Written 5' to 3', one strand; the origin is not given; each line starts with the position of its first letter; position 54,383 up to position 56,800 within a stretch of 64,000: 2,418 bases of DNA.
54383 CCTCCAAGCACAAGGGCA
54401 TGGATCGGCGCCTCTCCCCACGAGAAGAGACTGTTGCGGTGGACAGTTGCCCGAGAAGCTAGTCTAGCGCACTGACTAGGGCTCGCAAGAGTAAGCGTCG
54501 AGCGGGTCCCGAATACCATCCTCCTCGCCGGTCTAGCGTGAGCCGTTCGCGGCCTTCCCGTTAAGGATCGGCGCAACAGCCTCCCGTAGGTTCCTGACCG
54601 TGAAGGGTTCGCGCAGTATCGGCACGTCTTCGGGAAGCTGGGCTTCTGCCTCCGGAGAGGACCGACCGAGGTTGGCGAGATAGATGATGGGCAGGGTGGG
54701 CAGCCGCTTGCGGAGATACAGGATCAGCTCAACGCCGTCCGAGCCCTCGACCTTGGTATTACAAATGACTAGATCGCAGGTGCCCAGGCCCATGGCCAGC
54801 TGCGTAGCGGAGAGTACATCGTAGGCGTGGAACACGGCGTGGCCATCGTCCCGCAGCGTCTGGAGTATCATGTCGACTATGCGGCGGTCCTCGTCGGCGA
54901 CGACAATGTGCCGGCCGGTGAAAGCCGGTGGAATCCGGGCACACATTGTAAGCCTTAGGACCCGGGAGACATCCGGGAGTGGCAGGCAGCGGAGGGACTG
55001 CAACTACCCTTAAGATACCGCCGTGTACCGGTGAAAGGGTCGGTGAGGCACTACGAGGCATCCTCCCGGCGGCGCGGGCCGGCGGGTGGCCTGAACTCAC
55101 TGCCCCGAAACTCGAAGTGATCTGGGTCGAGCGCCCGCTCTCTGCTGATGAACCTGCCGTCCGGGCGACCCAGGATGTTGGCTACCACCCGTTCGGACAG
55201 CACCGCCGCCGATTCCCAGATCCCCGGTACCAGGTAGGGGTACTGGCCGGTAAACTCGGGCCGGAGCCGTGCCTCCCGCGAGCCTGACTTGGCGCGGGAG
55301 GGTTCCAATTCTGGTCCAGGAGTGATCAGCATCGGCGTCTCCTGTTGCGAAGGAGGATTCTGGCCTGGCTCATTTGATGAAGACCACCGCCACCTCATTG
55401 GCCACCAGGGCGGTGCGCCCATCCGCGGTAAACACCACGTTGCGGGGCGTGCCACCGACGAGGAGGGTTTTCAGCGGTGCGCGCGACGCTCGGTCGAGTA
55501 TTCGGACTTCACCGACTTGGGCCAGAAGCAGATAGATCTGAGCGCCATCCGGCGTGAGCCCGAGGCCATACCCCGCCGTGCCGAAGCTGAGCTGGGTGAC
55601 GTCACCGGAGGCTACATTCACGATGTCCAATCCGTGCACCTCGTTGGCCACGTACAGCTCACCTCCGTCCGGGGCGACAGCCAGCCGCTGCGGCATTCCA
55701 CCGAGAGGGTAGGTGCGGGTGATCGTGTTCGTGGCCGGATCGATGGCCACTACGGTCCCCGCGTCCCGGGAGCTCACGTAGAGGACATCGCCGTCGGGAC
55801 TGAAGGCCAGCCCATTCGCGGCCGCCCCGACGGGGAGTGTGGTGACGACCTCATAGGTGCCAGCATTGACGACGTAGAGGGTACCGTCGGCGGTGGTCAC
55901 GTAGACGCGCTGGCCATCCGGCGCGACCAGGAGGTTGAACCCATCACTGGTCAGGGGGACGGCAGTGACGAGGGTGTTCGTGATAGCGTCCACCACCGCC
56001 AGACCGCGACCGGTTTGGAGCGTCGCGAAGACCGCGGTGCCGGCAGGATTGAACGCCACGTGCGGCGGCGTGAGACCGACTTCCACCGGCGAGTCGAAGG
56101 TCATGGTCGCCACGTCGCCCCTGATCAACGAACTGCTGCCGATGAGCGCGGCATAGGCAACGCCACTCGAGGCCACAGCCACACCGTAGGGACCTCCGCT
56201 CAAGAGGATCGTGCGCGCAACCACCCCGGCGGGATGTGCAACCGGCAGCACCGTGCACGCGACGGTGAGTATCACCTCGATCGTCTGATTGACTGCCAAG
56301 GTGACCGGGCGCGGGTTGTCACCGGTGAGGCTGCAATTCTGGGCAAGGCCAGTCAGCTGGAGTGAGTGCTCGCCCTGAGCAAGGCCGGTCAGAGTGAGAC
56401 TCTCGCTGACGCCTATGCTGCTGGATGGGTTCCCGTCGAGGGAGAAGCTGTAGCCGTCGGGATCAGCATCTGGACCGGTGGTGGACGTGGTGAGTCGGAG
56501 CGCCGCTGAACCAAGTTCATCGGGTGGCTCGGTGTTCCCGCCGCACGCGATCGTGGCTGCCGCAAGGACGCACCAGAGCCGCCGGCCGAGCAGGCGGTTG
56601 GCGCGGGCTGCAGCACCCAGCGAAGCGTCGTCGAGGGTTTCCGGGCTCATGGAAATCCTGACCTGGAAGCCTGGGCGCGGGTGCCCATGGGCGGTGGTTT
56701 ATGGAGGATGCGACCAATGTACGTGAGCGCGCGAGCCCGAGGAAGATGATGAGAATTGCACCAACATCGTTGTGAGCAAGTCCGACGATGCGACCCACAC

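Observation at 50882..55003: Four orphan single-domain receivers, two of them paralogous pseudo-receivers with Asn at the acceptor site, and no histidine kinase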

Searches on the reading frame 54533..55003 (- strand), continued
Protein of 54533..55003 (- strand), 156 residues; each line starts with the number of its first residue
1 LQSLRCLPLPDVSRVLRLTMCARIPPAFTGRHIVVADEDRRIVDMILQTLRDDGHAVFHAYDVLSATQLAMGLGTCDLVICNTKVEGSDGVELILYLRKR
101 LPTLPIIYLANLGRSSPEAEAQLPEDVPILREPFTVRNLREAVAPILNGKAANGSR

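Call 14: find_encoding_contigs(protein=P0001, flank=10000, max_places=2)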
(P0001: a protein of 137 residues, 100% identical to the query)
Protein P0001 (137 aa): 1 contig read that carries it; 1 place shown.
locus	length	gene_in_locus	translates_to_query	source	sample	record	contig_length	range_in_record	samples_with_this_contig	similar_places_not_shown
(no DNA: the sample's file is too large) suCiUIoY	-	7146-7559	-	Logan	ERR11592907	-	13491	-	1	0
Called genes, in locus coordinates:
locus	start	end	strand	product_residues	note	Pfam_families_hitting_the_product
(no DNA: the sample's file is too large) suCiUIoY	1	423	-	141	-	?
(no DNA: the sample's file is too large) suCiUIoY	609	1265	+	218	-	-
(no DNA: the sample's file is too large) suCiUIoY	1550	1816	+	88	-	-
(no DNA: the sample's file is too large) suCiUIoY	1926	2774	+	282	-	PF13442:Cytochrome_CBB3 (faint), PF00034:Cytochrom_C (weak)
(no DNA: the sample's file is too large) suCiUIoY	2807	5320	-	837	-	-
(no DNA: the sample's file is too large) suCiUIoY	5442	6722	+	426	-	PF21783:YNCE (faint), PF22494:choice_anch_I (faint), PF10282:Lactonase (faint), PF02239:Cytochrom_D1 (faint), PF16819:DUF5074 (faint), PF23381:Beta-prop_IFT122_1st (weak), PF23414:Beta-prop_EML_2 (weak), PF25174:Beta-prop_THOC3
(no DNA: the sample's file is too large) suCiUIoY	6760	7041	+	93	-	-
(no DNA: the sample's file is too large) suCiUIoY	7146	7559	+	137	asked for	PF00072:Response_reg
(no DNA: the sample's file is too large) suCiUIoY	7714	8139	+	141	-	PF00072:Response_reg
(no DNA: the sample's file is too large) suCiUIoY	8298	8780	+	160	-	PF00072:Response_reg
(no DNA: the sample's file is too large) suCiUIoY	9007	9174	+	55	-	-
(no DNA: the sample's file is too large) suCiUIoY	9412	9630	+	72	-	-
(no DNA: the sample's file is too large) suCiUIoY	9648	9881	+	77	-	-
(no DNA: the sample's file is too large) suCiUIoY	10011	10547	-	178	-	-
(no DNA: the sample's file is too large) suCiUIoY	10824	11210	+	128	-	-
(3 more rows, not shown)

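Call 15: find_encoding_contigs(protein=P0073, flank=10000, max_places=2)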
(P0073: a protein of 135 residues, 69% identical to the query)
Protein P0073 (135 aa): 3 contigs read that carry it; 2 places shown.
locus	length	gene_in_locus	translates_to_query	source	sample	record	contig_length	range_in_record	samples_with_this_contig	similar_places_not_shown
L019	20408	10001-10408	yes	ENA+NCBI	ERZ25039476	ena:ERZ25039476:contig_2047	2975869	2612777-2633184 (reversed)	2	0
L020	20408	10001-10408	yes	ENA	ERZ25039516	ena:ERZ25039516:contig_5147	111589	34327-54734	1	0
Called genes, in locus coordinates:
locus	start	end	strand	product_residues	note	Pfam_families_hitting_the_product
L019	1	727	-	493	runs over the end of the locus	PF00999:Na_H_Exchanger, PF02080:TrkA_C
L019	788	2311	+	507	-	PF00999:Na_H_Exchanger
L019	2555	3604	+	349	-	-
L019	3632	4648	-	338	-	PF00493:MCM (faint), PF20030:bpMoxR, PF07726:AAA_3, PF07728:AAA_5, PF17863:AAA_lid_2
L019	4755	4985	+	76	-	PF09527:ATPase_gene1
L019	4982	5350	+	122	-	-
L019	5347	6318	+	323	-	PF00119:ATP-synt_A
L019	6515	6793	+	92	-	PF00137:ATP-synt_C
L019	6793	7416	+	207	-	PF00430:ATP-synt_B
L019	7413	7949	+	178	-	PF00213:OSCP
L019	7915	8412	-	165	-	-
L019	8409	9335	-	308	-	PF00892:EamA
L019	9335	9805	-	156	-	PF12802:MarR_2 (weak), PF01047:MarR (weak), PF09339:HTH_IclR (weak), PF12840:HTH_20, PF13404:HTH_AsnC-type, PF13412:HTH_24, PF13518:HTH_28 (weak), PF01037:AsnC_trans_reg, +1 more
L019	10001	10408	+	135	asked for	PF00072:Response_reg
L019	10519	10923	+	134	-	-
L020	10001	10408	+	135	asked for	PF00072:Response_reg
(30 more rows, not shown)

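Call 21: find_related_loci(query=A2, collection=metagenome_contigs, flank=8000)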
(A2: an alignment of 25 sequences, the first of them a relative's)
Query A2 (137 aa) in metagenome_contigs; peptide patterns used: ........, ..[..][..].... (x = any residue, [..] = any of these).
406 stretches matched a pattern; 64 encode a relative of the query (tblastn E <= 1e-3); 64 distinct loci.
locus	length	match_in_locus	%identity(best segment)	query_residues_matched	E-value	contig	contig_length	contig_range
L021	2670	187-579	74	1-131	2e-63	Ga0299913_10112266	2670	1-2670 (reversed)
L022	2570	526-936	71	1-137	2e-63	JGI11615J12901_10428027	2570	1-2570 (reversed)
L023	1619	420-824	72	1-135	3e-64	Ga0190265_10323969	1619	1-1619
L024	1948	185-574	68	1-130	4e-59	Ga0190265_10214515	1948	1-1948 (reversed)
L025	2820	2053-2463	62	1-136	7e-52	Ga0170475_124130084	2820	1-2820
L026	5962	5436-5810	68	10-137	1e-51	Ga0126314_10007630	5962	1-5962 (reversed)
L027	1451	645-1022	64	7-132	6e-52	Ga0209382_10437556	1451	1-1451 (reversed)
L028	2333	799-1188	63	1-129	7e-50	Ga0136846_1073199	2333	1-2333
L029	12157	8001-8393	64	1-130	2e-49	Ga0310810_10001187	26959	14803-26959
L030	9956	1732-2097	67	11-132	1e-49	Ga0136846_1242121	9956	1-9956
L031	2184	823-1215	63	1-130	2e-49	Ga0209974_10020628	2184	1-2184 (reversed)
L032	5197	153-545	63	1-130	8e-49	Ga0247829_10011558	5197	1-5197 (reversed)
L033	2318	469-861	61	1-130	2e-48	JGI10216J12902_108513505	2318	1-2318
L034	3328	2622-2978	64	12-130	5e-48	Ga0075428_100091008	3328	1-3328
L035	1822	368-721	68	14-131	3e-48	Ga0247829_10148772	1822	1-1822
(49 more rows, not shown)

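Call 49: predict_structure(alignment_id=A3)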
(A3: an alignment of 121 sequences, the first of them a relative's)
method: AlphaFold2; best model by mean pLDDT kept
length: 137 residues; sequences in the alignment: 121
mean_pLDDT: 83.3   pTM: 0.79
mean pLDDT of the five models: 83.3, 81.5, 81.1, 76.7, 74.6
residues with pLDDT >= 90: 61; 70-90: 54; 50-70: 15; < 50: 7
segments of 3 or more residues with pLDDT < 50: 132-137
pLDDT, mean of each block of 10 residues (from residue 1): 60 90 93 93 85 89 73 87 92 79 90 93 88 42
secondary structure, 60 per line:
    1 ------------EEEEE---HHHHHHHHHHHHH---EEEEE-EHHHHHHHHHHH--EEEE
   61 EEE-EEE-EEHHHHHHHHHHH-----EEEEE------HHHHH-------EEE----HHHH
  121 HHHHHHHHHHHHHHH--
elements in order: E13-17 H21-33 E37-41 H44-54 E57-63 E65-67 H71-81 E87-91 H98-102 E110-112 H117-135
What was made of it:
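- On Receiver domain (Pfam PF00072, CheY-like fold): R4 AF2 model: pLDDT 83, five strands alternating with helices (call 49).
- Checked: In the AF2 model the Asn ends strand beta3 (call 49).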

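Call 52: fold_search(model_id=the predicted structure, library=pdb)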
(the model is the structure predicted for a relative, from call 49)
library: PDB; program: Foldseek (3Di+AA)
matches with E <= 10: 1818; with E <= 0.001: 575
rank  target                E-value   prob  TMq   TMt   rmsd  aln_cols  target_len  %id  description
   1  1mvo                  9.8e-09  1.00  0.75  0.85   2.3       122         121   24  Crystal structure of the PhoP receiver domain from Bacillus subtilis (released 2002-10-16)
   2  2rdm_B                2.1e-08  1.00  0.78  0.86   1.9       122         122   25  Crystal structure of response regulator receiver protein from Sinorhizobium medicae WSM419 (released 2007-10-09)
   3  4kny_B                2.3e-08  1.00  0.79  0.49   2.5       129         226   22  Crystal structure of the response regulator KdpE complexed to DNA in an active-like conformation (released 2014-02-19)
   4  1zh2_A                3.3e-08  1.00  0.74  0.84   2.2       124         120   22  Crystal Structure Of The Calcium-Bound Receiver Domain Of Kdp Potassium Transport System Response Regulator KdpE (released 2005-12-13)
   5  9dvt_R                3.8e-08  1.00  0.79  0.47   1.8       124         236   22  Cryo-EM structure of RpaA bound to PkaiBC DNA and the CTD of the alpha subunit of RNAP from the cyanobacterium Synecho (released 2025-10-15)
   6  3jte                  3.8e-08  1.00  0.77  0.83   2.4       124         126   24  Crystal structure of response regulator receiver domain Protein from clostridium thermocellum (released 2009-09-22)
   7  3cfy                  3.8e-08  1.00  0.76  0.80   2.6       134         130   15  Crystal structure of signal receiver domain of putative Luxo repressor protein from Vibrio parahaemolyticus (released 2008-03-18)
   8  6ifh                  4.0e-08  1.00  0.76  0.86   2.0       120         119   22  Unphosphorylated Spo0F from Paenisporosarcina sp. TG-14 (released 2019-01-16)
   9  2zwm_A                4.6e-08  1.00  0.75  0.85   2.3       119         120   28  Crystal structure of YycF receiver domain from Bacillus subtilis (released 2009-07-14)
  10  5m7o_A                5.6e-08  1.00  0.75  0.25   2.6       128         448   23  Crystal structure of NtrX from Brucella abortus processed with the CrystalDirect automated mounting and cryo-cooling t (released 2017-01-25)
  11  3nhz_C                6.8e-08  1.00  0.76  0.87   1.9       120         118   22  Structure of N-terminal Domain of MtrA (released 2010-08-11)
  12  2rdm_A                6.8e-08  1.00  0.78  0.85   2.0       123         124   24  Crystal structure of response regulator receiver protein from Sinorhizobium medicae WSM419 (released 2007-10-09)
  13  4kfc_B                7.7e-08  1.00  0.75  0.47   2.6       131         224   21  Crystal structure of a hyperactive mutant of response regulator KdpE complexed to its promoter DNA (released 2014-02-19)
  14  9dvt_S                9.3e-08  1.00  0.79  0.48   2.1       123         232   25  Cryo-EM structure of RpaA bound to PkaiBC DNA and the CTD of the alpha subunit of RNAP from the cyanobacterium Synecho (released 2025-10-15)
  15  6ont                  1.1e-07  1.00  0.73  0.82   2.6       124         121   23  Structure of the Francisella response regulator 1452 receiver domain (released 2020-03-25)
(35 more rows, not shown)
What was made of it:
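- On Receiver domain (Pfam PF00072, CheY-like fold): The top 50 Foldseek PDB hits are receivers or receiver-fold domains, TM 0.70-0.80 (call 52).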

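Call 61: search_protein_families(library=ncbifam, proteins=[window:54533-54946:-], max_evalue=0.01)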
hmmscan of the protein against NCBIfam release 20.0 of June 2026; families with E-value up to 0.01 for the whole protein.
window:54533-54946:- (137 aa): 28 families (the best 25 are shown)
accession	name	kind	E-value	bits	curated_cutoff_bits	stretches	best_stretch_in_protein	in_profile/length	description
NF046022.1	RespRegCpdRBruc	equivalog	1e-07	32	180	1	13-129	3-118/120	cell cycle two-component system response regulator CpdR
NF040534.1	resp_reg_YycF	equivalog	2.5e-07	30.2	340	1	13-91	2-78/231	response regulator YycF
TIGR01818.1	ntrC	equivalog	5.9e-07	28.6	558.6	1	14-93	1-79/463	nitrogen regulation protein NR(I)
NF045505.1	RR_RssB_Pseudo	equivalog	1.2e-06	27.9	700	1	14-101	8-94/394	two-component system response regulator RssB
TIGR02154.1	PhoB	equivalog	2.7e-06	26.9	296.2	1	12-94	3-86/226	phosphate regulon transcriptional regulator PhoB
NF007969.0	PRK10693.1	equivalog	5.7e-06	25.6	329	1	9-91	5-86/337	two-component system response regulator RssB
NF007005.1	PRK09468.1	equivalog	1.1e-05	25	331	1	12-97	4-88/237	osmolarity response regulator transcription factor OmpR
NF051870.1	NAssimRespRegNtrX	equivalog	2e-05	23.7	600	1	13-94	3-85/452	nitrogen assimilation response regulator NtrX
NF033120.0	vanR_FM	exception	2.1e-05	24.3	460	1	14-91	6-81/231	vancomycin resistance response regulator transcription factor, VanR-F/VanR-M family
NF011695.0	PRK15115.1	equivalog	3.1e-05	22.9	763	1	12-108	7-101/445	two-component system response regulator GlrR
NF012023.0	PRK15479.1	equivalog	4.6e-05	23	337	1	15-92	4-80/224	transcriptional regulator TctD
NF046020.1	HisKinCckABruc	equivalog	8.4e-05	20.6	1000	1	11-128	748-867/868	cell cycle histidine kinase CckA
NF045717.1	DVU0259_DivK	exception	0.00012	22.2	160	1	12-124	3-112/117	DVU0259 family response regulator domain-containing protein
NF047793.1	ResRegPgtA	equivalog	0.00012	21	650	1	12-95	6-88/414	two-component system response regulator PgtA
NF007820.0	PRK10529.1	equivalog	0.00014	21.3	325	1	14-121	4-109/225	two-component system response regulator KdpE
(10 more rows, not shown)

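Call 67: find_encoding_contigs(protein=P0002, flank=5000, max_places=2)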
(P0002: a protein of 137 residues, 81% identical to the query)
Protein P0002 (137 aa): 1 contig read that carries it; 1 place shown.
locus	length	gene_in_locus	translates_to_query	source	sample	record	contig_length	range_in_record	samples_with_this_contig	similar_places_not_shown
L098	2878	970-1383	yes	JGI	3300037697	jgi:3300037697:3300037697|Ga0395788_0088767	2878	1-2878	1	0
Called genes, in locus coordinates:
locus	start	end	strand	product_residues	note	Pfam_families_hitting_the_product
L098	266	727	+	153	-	PF14534:DUF4440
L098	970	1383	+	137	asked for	PF00072:Response_reg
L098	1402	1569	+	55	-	-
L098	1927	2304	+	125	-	-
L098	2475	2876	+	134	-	?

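Call 68: find_encoding_contigs(protein=P0008, flank=5000, max_places=2)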
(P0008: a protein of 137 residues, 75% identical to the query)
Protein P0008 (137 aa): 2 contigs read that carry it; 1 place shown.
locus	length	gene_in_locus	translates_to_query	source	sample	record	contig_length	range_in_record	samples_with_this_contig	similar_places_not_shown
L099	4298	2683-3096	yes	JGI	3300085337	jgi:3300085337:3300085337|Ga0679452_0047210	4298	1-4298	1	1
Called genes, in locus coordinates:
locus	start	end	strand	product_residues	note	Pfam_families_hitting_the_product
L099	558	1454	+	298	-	-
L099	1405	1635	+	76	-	-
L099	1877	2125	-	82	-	-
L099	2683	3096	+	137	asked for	PF00072:Response_reg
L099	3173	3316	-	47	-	-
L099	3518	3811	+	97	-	-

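Call 75: search_protein_families(library=padloc, proteins=[window:54533-54946:-], max_evalue=0.01)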
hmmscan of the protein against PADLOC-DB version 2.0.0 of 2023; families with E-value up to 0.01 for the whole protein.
window:54533-54946:- (137 aa): 1 family
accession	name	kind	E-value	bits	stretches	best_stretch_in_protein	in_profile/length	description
PDLC04055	PD-T4-6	-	0.0015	15.3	1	12-132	366-487/496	-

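Call 87: search_protein_families(library=pfam, proteins=[L029:6455-7858:+, L029:4954-6450:+], max_evalue=0.05)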
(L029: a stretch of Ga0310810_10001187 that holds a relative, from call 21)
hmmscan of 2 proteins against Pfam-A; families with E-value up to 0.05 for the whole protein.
L029:6455-7858:+ (467 aa): 7 families
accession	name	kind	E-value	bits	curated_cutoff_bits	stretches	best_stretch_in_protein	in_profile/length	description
PF02518.31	HATPase_c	-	1.6e-26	93.4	26.4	1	365-465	6-109/111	Histidine kinase-, DNA gyrase B-, and HSP90-like ATPase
PF00027.35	cNMP_binding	-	2.6e-08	34.1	27.5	1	38-120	2-85/89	Cyclic nucleotide-binding domain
PF14501.12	HATPase_c_5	-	5.2e-05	23.5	22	1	365-463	6-101/102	GHKL domain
PF13581.12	HATPase_c_2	-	0.00028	21.3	27.4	1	382-461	52-125/127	Histidine kinase-like ATPase domain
PF13589.12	HATPase_c_3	-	0.0024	18.3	25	1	365-411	3-48/137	Histidine kinase-, DNA gyrase B-, and HSP90-like ATPase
PF00512.31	HisKA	-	0.012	16.1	26.9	0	155-189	2-35/66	His Kinase A (phospho-acceptor) domain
PF03330.24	DPBB_1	-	0.015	16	28.8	0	387-418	36-62/83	Lytic transglycolase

L029:4954-6450:+ (498 aa): 12 families
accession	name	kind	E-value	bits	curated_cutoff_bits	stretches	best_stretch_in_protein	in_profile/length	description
PF07992.20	Pyr_redox_2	-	1e-28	101.1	26.1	1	173-484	1-291/291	Pyridine nucleotide-disulphide oxidoreductase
PF13738.12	Pyr_redox_3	-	1.1e-11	45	30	1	227-429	79-285/305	Pyridine nucleotide-disulphide oxidoreductase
PF00070.33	Pyr_redox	-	3.1e-08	34.5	22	1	318-391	2-80/82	Pyridine nucleotide-disulphide oxidoreductase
PF00072.30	Response_reg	-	1.6e-07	31.9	30.2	1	3-63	45-104/111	Response regulator receiver domain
PF12831.13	FAD_oxidored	-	2.8e-07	30.6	27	1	174-210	1-38/416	FAD dependent oxidoreductase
PF01266.30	DAO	-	3.2e-06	27.3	27.9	1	174-215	1-41/353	FAD dependent oxidoreductase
PF03486.20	HI0933_like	-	0.00022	21.2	50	1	174-204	2-32/244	HI0933-like protein Rossmann domain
PF01946.23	Thi4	-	0.00036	20.3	26.2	1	174-211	19-58/235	Thi4 family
PF00890.30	FAD_binding_2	-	0.0024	17.5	20.4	1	174-268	1-95/414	FAD binding domain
PF13450.12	NAD_binding_8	-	0.0051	17.5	21.9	1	177-215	1-40/68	NAD(P)-binding Rossmann-like domain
PF01494.25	FAD_binding_3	-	0.011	15.4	22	0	174-206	3-35/349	FAD binding domain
PF01134.28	GIDA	-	0.025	14.1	22.1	1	174-202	1-29/391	Glucose inhibited division protein A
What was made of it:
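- One adjacent kinase type has a cNMP-binding domain (call 87).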

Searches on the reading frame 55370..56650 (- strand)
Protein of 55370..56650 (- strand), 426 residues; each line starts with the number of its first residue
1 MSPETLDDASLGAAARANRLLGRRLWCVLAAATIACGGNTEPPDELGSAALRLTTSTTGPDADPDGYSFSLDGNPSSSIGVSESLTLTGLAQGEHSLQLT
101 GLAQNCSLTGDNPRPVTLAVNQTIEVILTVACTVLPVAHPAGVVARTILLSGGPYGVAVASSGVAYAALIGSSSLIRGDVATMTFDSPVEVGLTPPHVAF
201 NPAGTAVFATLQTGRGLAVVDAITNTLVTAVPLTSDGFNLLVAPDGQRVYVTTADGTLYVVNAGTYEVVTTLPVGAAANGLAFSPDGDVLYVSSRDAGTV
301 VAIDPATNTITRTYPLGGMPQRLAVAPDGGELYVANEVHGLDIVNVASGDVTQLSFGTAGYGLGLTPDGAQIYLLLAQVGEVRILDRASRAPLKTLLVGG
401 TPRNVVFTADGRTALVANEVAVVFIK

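Call 3: search_protein_families(library=pfam, proteins=[window:55370-56650:-], max_evalue=0.1)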
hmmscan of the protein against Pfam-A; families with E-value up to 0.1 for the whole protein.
window:55370-56650:- (426 aa): 15 families
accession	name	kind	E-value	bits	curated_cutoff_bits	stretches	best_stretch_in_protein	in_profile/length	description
PF25174.1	Beta-prop_THOC3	-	1.5e-12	47.5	305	1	197-304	51-157/272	THOC3 beta-propeller domain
PF21783.3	YNCE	-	4.5e-10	39.8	27.1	2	177-362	140-330/339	YNCE-like beta-propeller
PF23414.1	Beta-prop_EML_2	-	1.6e-07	31.4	90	1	200-297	6-103/266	Echinoderm microtubule-associated protein second beta-propeller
PF16819.11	DUF5074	-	1.7e-06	27.8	27.2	1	211-312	113-220/353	Domain of unknown function (DUF5074)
PF10282.15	Lactonase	-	3.2e-06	27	21.7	1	276-337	240-310/344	Lactonase, 7-bladed beta-propeller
PF02239.22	Cytochrom_D1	-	9.1e-06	24.9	25.5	1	241-315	42-116/368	Cytochrome D1 heme domain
PF08450.18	SGL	-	3.7e-05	23.9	26.3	1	255-329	114-188/246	SMP-30/Gluconolactonase/LRE-like region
PF13360.13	PQQ_2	-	0.00018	21.7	27.6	1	242-314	30-144/233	Outer membrane protein assembly factor BamB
PF21959.2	DUF6923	-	0.00088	19.6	27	1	276-363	87-179/234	Repeat of unknown function (DUF6923)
PF00400.38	WD40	-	0.0016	19.3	27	0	279-296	15-32/39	WD domain, G-beta repeat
PF13570.13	Beta-prop_ACSF4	-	0.0048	16.8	133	1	241-319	56-134/329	Beta-alanine-activating enzyme, beta-propeller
PF23393.2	Beta-prop_WDR90_POC16_2nd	-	0.0088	15.7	60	0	194-311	38-153/291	WDR90/POC16, second beta-propeller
PF12894.13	ANAPC4_WD40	-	0.01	16.5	22.9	0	277-314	40-76/91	Anaphase-promoting complex subunit 4 WD40 domain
PF01436.27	NHL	-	0.015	15.7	20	0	319-336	3-19/28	NHL repeat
PF24814.1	WD40_Prp19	-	0.072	12.6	320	0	207-300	105-201/281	Prp19 WD40 domain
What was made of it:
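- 55370..56650 (-): YncE-like beta-propeller lipoprotein (lipobox 'IACGG'), heading the co-directional run. Pfam YNCE 39.8 bits and other propeller families (call 3).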

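Call 75: search_protein_families(library=padloc, proteins=[window:55370-56650:-], max_evalue=0.01)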
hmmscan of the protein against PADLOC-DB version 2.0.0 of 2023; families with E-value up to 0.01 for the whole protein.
window:55370-56650:- (426 aa): 0 families
